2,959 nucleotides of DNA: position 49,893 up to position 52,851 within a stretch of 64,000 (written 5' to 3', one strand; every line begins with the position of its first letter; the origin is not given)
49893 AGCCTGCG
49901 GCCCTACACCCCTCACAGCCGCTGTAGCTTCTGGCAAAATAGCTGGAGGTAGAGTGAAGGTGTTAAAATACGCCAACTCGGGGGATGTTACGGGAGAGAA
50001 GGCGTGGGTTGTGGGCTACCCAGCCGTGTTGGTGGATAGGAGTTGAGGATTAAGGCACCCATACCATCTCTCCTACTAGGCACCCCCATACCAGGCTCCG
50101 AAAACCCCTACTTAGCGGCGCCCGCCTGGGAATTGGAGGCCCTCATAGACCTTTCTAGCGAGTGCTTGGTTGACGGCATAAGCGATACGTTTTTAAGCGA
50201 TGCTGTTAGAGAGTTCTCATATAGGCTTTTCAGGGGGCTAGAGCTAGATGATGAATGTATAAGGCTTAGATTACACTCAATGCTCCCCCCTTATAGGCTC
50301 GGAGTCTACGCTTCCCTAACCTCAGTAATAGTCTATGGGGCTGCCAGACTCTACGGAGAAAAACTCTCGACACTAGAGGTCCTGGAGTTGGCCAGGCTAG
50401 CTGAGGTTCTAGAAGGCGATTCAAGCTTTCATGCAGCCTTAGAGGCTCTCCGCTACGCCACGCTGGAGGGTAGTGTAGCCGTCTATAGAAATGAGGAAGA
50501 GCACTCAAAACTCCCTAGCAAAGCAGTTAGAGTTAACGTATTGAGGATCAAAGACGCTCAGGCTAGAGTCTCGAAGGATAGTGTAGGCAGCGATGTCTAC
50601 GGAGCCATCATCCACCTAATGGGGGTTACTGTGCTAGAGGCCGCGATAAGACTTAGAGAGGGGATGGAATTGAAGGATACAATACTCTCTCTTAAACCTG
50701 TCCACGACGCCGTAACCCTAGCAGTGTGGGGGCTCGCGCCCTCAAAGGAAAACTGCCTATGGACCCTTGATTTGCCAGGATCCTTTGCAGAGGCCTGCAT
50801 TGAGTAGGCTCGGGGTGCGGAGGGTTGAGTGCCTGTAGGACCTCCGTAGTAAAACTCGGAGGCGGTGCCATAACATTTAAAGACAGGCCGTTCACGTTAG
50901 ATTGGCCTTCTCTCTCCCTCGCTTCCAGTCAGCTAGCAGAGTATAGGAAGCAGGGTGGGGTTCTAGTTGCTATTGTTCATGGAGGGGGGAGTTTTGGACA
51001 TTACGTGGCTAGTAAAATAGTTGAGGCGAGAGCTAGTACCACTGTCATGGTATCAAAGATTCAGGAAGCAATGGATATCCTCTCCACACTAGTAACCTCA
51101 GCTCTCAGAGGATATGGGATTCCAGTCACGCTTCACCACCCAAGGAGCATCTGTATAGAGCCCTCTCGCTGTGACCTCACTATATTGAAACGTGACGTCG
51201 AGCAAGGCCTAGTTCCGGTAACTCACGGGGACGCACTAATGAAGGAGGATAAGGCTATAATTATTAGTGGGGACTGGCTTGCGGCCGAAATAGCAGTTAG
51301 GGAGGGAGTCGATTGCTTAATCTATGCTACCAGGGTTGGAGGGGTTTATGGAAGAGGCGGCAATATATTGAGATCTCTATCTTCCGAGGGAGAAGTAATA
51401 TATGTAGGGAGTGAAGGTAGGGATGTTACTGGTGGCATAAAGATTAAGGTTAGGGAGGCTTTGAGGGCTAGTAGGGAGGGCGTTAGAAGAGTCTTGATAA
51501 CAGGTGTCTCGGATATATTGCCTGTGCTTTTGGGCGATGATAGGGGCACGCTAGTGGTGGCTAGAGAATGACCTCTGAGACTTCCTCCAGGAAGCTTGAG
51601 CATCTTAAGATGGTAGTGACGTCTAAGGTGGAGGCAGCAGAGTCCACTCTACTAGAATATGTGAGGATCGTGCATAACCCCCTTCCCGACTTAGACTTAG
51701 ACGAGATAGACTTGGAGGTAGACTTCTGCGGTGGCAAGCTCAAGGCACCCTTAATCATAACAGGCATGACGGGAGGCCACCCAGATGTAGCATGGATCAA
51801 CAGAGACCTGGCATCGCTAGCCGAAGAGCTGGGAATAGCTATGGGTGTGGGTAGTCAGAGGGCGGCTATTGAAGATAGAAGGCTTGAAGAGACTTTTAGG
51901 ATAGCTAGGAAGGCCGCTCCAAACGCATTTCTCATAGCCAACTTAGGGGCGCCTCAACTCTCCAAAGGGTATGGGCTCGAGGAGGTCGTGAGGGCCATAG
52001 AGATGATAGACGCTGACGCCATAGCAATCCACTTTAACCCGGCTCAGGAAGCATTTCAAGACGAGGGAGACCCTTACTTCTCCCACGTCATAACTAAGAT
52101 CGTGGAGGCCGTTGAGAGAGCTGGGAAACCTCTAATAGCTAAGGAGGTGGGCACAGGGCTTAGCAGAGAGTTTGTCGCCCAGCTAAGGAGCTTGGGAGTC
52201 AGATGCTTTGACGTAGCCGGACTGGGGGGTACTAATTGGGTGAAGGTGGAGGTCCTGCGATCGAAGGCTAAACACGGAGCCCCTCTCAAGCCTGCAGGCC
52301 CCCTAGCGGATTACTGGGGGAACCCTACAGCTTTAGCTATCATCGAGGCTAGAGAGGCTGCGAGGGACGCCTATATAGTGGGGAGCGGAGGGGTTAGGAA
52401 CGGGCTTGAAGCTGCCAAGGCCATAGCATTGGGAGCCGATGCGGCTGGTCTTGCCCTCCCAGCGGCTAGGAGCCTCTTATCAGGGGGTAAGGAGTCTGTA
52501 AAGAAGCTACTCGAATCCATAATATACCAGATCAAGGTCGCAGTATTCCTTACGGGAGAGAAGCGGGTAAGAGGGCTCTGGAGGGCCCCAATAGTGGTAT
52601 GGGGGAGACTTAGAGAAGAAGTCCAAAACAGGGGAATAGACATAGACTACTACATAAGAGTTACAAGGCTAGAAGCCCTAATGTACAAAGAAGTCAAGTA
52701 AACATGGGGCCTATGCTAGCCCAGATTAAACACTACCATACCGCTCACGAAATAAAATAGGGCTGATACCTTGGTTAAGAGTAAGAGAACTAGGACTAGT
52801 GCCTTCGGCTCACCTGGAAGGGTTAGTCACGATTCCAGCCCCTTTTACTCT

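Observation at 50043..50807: Apparent pseudokinase in the mevalonate kinase position of the rps2-MEMO-ipk-fni cluster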

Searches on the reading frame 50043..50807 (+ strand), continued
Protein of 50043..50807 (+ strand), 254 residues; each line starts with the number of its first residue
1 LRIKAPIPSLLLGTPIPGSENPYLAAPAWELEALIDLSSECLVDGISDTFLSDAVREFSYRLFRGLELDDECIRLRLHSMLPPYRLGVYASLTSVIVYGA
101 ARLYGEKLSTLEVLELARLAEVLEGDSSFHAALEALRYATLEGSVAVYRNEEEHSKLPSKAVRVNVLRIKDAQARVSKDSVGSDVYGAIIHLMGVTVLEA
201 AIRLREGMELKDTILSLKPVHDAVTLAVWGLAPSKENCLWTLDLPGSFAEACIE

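Call 61: find_encoding_contigs(protein=P0071, flank=6000, max_places=1)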
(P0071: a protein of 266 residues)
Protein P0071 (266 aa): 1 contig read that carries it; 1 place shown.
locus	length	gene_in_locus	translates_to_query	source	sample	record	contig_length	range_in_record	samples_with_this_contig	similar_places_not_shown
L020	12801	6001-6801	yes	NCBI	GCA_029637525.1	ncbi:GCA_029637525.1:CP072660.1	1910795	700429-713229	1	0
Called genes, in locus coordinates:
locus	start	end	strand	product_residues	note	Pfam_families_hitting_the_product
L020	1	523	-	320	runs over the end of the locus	PF02007:MtrH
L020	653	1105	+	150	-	PF00416:Ribosomal_S13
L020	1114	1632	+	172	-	PF00163:Ribosomal_S4, PF01479:S4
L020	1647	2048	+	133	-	PF00411:Ribosomal_S11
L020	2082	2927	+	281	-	PF01193:RNA_pol_L, PF01000:RNA_pol_A_bac, PF13183:Fer4_8 (faint), PF12838:Fer4_7 (faint), PF00037:Fer4 (faint), PF12837:Fer4_6 (faint), PF13237:Fer4_10 (weak), PF13187:Fer4_9, +1 more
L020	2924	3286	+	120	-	PF17135:Ribosomal_L18, PF00828:Ribosomal_L27A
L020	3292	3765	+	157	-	PF00572:Ribosomal_L13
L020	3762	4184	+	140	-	PF00380:Ribosomal_S9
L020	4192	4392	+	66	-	PF01194:RNA_pol_N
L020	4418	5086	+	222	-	PF00318:Ribosomal_S2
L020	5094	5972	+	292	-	PF01875:Memo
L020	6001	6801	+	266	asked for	-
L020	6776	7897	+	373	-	PF01070:FMN_dh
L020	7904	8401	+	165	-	PF09891:DUF2118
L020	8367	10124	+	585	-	PF00749:tRNA-synt_1c, PF03950:tRNA-synt_1c_C, PF20974:tRNA-synt_1c_C2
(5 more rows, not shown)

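Call 62: find_encoding_contigs(protein=P0201, flank=6000, max_places=1)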
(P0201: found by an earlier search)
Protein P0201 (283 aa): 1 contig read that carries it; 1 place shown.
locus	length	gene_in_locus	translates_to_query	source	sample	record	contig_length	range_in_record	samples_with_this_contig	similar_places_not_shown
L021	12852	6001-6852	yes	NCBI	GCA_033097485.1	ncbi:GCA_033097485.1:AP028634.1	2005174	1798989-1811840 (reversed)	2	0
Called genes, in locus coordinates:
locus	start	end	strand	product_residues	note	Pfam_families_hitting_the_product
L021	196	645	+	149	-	PF00416:Ribosomal_S13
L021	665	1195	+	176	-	PF00163:Ribosomal_S4, PF01479:S4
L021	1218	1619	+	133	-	PF00411:Ribosomal_S11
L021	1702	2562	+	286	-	PF01193:RNA_pol_L, PF01000:RNA_pol_A_bac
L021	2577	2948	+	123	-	PF17135:Ribosomal_L18, PF00828:Ribosomal_L27A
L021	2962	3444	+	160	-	PF00572:Ribosomal_L13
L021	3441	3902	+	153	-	PF00380:Ribosomal_S9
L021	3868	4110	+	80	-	PF01194:RNA_pol_N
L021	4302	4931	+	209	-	PF00318:Ribosomal_S2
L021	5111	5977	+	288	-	PF01875:Memo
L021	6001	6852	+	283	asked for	-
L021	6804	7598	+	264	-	PF00696:AA_kinase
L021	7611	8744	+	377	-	PF01070:FMN_dh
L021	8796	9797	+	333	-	PF00348:polyprenyl_synt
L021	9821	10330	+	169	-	PF09891:DUF2118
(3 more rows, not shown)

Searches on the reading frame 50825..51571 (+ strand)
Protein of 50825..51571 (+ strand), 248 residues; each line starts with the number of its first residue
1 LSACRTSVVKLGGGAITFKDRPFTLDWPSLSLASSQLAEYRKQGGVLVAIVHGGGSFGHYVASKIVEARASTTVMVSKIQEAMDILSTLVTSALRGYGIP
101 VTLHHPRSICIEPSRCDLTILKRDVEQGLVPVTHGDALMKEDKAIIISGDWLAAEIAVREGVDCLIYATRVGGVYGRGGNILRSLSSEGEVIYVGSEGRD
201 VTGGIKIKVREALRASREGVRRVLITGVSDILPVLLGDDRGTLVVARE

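Call 3: search_protein_families(library=pfam, proteins=[window:50825-51571:+], max_evalue=1)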
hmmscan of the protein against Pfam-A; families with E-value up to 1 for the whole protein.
window:50825-51571:+ (248 aa): 2 families
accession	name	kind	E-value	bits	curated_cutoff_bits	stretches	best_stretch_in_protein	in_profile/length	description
PF00696.33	AA_kinase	-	2.4e-28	99.9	24.9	1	7-226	3-233/234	Amino acid kinase family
PF00013.35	KH_1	-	0.23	11.7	21.5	0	169-189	9-30/66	KH domain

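Call 4: search_protein_families(library=ncbifam, proteins=[window:50825-51571:+], max_evalue=1)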
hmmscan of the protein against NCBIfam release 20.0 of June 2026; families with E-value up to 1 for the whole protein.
window:50825-51571:+ (248 aa): 10 families
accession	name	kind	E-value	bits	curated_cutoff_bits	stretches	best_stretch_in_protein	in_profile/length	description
NF040647.1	IPPK_Arch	equivalog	6.8e-39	133.7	120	1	8-228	2-240/259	isopentenyl phosphate kinase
TIGR00761.1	argB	equivalog_domain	1.8e-12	47.3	151.3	1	118-225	125-231/231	acetylglutamate kinase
NF010659.0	PRK14058.1-1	equivalog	4.4e-08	32.6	223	1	117-226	139-247/267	[LysW]-aminoadipate kinase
NF000338.1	fomA_AB016934.1.gene6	equivalog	6e-06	25.5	550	1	8-227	7-235/266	fosfomycin resistance kinase FomA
TIGR01027.1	proB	equivalog_domain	0.00039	19.7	186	1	149-247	145-254/363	glutamate 5-kinase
NF000122.1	485965_fosC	equivalog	0.00073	19.6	350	1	124-220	51-152/182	fosfomycin resistance kinase FosC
TIGR01890.1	N-Ac-Glu-synth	equivalog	0.0036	16.3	202.85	1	150-226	182-255/429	amino-acid N-acetyltransferase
NF003641.0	PRK05279.1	equivalog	0.042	12.7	344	1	152-225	192-266/441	amino-acid N-acetyltransferase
NF009008.0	PRK12354.1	subfamily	0.088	11.9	361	0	128-246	184-300/308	carbamate kinase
NF045894.1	PKS_plus_SDR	equivalog_domain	0.11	10.1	1740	1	36-104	1150-1215/1515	type I polyketide synthase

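Call 33: find_homologous_proteins(query=window:50825-51571:+, max_evalue=1e-20)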
Query window:50825-51571:+ (248 aa): 99 proteins with E <= 1e-20 among 2768 candidates.
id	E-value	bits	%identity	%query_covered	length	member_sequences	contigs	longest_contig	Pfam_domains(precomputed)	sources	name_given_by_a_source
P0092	1.3e-154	531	100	100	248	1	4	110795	PF00696.34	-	-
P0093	4.8e-93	329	62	99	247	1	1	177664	PF00696.34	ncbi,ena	-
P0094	1.3e-76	275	57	100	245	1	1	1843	PF00696.34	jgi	-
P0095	2.1e-70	255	56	97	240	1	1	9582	PF00696.34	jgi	jgi:isopentenyl phosphate kinase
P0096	9.6e-58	214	47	98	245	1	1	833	PF00696.34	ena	-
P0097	2.2e-54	203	48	98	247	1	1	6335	PF00696.34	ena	-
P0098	1.1e-53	200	49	98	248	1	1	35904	PF00696.34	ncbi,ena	-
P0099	2.4e-52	196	47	99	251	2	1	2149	PF00696.34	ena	-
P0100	2.0e-51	193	47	99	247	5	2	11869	PF00696.34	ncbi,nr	ncbi:MAG: hypothetical protein F7B20_07570 [Aeropyrum sp.]|nr:hypothetical protein [Aeropyrum sp.] M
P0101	8.3e-51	191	45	98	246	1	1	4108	PF00696.34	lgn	-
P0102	1.7e-50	190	44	98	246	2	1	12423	PF00696.34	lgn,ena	-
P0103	2.4e-50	189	44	98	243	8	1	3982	PF00696.34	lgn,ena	-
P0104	7.4e-50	188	46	98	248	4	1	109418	PF00696.34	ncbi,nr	ncbi:MAG: hypothetical protein P3X22_002995 [Thermoprotei archaeon]|nr:hypothetical protein [Thermop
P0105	7.8e-50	188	44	98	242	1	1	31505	PF00696.34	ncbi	ncbi:MAG: isopentenyl phosphate kinase [Acidilobus sp.]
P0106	1.4e-49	187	43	99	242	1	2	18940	PF00696.34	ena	-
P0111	5.5e-48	182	46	98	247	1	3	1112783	PF00696.34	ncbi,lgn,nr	ncbi:MAG: isopentenyl phosphate kinase [Acidilobaceae archaeon]|nr:isopentenyl phosphate kinase [Aci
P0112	8.0e-48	181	47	99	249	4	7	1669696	PF00696.34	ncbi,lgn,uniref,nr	ncbi:isopentenyl phosphate kinase [Aeropyrum pernix K1]|uniref:Isopentenyl phosphate kinase n=1 Tax=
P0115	1.1e-46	177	46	99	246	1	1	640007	PF00696.34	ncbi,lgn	ncbi:amino acid kinase family protein [Stetteria hydrogenophila]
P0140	1.1e-37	148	35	98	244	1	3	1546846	PF00696.34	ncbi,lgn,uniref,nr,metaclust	ncbi:putative archaeal kinase [Caldisphaera lagunensis DSM 15908]|uniref:Isopentenyl phosphate kinas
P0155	7.6e-28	116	36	88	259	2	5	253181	PF00696.34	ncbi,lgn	ncbi:MAG: isopentenyl phosphate kinase [Thermofilaceae archaeon]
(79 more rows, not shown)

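Call 34: find_encoding_contigs(protein=P0112, flank=5000, max_places=1)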
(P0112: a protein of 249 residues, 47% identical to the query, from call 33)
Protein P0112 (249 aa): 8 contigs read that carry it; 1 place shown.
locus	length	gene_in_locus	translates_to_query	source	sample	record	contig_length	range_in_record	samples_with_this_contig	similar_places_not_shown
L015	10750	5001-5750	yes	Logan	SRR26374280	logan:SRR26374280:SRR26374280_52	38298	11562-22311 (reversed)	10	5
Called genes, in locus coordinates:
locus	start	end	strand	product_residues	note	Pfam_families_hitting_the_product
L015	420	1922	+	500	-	PF02074:Peptidase_M32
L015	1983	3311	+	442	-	PF01554:MatE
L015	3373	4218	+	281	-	PF01875:Memo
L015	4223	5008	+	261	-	-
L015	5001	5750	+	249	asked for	PF00696:AA_kinase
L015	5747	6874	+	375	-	PF01070:FMN_dh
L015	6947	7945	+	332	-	PF00348:polyprenyl_synt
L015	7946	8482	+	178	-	PF09891:DUF2118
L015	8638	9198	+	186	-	PF01928:CYTH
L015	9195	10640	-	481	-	PF01139:RtcB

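Call 35: find_encoding_contigs(protein=P0115, flank=5000, max_places=1)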
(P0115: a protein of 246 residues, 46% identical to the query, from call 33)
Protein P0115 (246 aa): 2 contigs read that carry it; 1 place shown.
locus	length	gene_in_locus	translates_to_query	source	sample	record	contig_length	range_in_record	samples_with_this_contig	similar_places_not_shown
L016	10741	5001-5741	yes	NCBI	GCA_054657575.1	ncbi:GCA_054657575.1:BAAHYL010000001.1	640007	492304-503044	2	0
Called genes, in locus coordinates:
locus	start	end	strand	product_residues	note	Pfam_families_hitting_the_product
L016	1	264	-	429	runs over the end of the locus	PF01977:UbiD, PF20696:UbiD_C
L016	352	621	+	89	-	PF04412:AcnX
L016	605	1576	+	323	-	PF04412:AcnX, PF28403:AcnX_2nd, PF28406:AcnX_3rd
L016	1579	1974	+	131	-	PF01989:AcnX_swivel_put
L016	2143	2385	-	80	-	PF13370:Fer4_13, PF13459:Fer4_15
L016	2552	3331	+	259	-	PF09754:PAC2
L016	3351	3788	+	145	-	-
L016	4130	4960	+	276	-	-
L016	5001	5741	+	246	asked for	PF00696:AA_kinase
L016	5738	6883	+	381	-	PF01070:FMN_dh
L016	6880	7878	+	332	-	PF00348:polyprenyl_synt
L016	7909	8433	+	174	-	PF09891:DUF2118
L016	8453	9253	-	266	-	-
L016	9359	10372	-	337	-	PF00586:AIRS, PF02769:AIRS_C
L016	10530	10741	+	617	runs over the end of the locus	-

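Call 36: find_encoding_contigs(protein=P0111, flank=5000, max_places=1)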
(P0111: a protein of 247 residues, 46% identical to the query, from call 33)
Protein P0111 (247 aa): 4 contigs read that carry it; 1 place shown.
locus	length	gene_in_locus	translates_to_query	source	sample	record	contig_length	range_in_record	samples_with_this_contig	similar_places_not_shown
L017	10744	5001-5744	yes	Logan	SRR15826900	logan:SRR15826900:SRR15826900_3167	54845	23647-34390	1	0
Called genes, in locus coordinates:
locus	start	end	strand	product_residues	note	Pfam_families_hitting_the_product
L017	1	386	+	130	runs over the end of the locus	PF00411:Ribosomal_S11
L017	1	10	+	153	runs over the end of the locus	PF01479:S4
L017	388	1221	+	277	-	PF01193:RNA_pol_L, PF01000:RNA_pol_A_bac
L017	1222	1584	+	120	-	PF17135:Ribosomal_L18, PF00828:Ribosomal_L27A (weak)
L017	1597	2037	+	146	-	PF00572:Ribosomal_L13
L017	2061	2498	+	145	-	PF00380:Ribosomal_S9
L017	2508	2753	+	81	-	PF01194:RNA_pol_N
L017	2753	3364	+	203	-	PF00318:Ribosomal_S2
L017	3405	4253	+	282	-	PF01875:Memo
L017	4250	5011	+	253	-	-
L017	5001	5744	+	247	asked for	PF00696:AA_kinase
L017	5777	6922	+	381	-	PF01070:FMN_dh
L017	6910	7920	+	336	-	PF00348:polyprenyl_synt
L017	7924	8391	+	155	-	PF09891:DUF2118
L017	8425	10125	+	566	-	PF00749:tRNA-synt_1c, PF03950:tRNA-synt_1c_C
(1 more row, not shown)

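Call 46: find_encoding_contigs(protein=P0140, flank=5000, max_places=1)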
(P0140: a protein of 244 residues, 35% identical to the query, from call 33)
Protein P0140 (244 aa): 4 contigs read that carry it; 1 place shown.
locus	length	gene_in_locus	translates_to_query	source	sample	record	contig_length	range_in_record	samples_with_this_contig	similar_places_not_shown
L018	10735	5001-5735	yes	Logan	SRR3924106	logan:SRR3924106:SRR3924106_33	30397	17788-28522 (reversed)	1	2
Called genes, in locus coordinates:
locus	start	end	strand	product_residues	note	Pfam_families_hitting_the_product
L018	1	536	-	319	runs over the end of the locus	PF00248:Aldo_ket_red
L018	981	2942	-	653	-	PF03190:Thioredox_DsbH, PF13899:Thioredoxin_7, PF13098:Thioredoxin_2 (weak)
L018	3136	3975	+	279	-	PF01875:Memo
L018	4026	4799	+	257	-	-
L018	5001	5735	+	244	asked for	PF00696:AA_kinase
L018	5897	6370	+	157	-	PF07884:VKOR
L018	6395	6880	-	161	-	-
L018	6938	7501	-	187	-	PF06197:DUF998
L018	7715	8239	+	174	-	-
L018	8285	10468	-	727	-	PF22085:NorB_cytochrome_c-like, PF00115:COX1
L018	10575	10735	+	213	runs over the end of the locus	PF04967:HTH_10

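Call 47: find_encoding_contigs(protein=P0155, flank=5000, max_places=1)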
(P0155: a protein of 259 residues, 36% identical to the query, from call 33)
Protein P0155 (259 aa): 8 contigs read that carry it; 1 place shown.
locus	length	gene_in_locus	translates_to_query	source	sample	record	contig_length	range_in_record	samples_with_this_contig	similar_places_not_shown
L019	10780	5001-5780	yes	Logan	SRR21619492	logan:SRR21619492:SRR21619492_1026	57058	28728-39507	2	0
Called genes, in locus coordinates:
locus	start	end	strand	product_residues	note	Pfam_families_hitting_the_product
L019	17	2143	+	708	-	PF02629:CoA_binding, PF13380:CoA_binding_2, PF13607:Succ_CoA_lig, PF19045:Ligase_CoA_2, PF13549:ATP-grasp_5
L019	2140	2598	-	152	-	PF01597:GCV_H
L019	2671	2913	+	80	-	PF01037:AsnC_trans_reg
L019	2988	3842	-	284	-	PF01080:Presenilin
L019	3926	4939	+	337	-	PF00348:polyprenyl_synt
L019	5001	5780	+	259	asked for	PF00696:AA_kinase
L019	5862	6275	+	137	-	PF01894:YjbQ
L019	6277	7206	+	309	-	PF00294:PfkB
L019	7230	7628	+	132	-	PF01042:Ribonuc_L-PSP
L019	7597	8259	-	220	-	PF09335:VTT_dom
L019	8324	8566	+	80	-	-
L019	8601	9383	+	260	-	PF00149:Metallophos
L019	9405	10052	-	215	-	PF01694:Rhomboid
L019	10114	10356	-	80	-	PF13459:Fer4_15, PF13370:Fer4_13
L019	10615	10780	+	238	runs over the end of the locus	PF13555:AAA_29 (faint), PF00005:ABC_tran, PF02463:SMC_N (faint), PF13304:AAA_21 (weak)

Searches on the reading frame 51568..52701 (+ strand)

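Call 3: search_protein_families(library=pfam, proteins=[window:51568-52701:+], max_evalue=1)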
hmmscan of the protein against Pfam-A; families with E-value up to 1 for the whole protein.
window:51568-52701:+ (377 aa): 4 families
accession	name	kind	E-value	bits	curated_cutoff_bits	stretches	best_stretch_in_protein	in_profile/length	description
PF01070.24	FMN_dh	-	5.2e-14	52.5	24.9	2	257-337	262-343/350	FMN-dependent dehydrogenase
PF00478.31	IMPDH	-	0.0059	16.1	25.6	1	251-295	189-235/345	IMP dehydrogenase / GMP reductase domain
PF01645.23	Glu_synthase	-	0.017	14.7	20.4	1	247-297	249-305/369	Conserved region in glutamate synthase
PF25355.1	DUF7882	-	0.15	12.5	27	1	6-31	16-41/97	Domain of unknown function (DUF7882)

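Call 4: search_protein_families(library=ncbifam, proteins=[window:51568-52701:+], max_evalue=1)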
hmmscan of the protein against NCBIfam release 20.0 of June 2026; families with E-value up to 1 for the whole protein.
window:51568-52701:+ (377 aa): 10 families
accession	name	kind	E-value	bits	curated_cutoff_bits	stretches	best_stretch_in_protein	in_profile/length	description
TIGR02151.1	IPP_isom_2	equivalog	3.8e-112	374.5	281.3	1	8-344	2-336/338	type 2 isopentenyl-diphosphate Delta-isomerase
NF008398.0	PRK11197.1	subfamily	5.6e-09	35.2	376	1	265-339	298-372/381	L-lactate dehydrogenase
NF033901.1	L_lactate_LldD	exception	8e-08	31.7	550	1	264-337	297-370/377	FMN-dependent L-lactate dehydrogenase LldD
TIGR02708.1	L_lactate_ox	equivalog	1.1e-06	27.9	645.5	1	264-335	280-351/367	L-lactate oxidase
TIGR03966.1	actino_HemFlav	equivalog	0.00012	20.9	470.85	1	267-344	302-379/385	pre-mycofactocin synthase MftD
TIGR01302.1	IMP_dehydrog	equivalog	0.0027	16.6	481.5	1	251-312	309-367/450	IMP dehydrogenase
TIGR03169.1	Nterm_to_SelD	hypoth_equivalog_domain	0.03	13.7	310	1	224-328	106-211/365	pyridine nucleotide-disulfide oxidoreductase family protein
TIGR01304.1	IMP_DH_rel_2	equivalog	0.043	13.1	342.1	1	266-307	253-294/365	GuaB3 family IMP dehydrogenase-related protein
NF005311.0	PRK06843.1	equivalog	0.11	11.3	779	1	251-323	238-304/404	inosine 5-monophosphate dehydrogenase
NF041011.1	dihydoor_dh_Arch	equivalog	0.16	11.1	330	1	253-296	208-251/289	dihydroorotate dehydrogenase PyrD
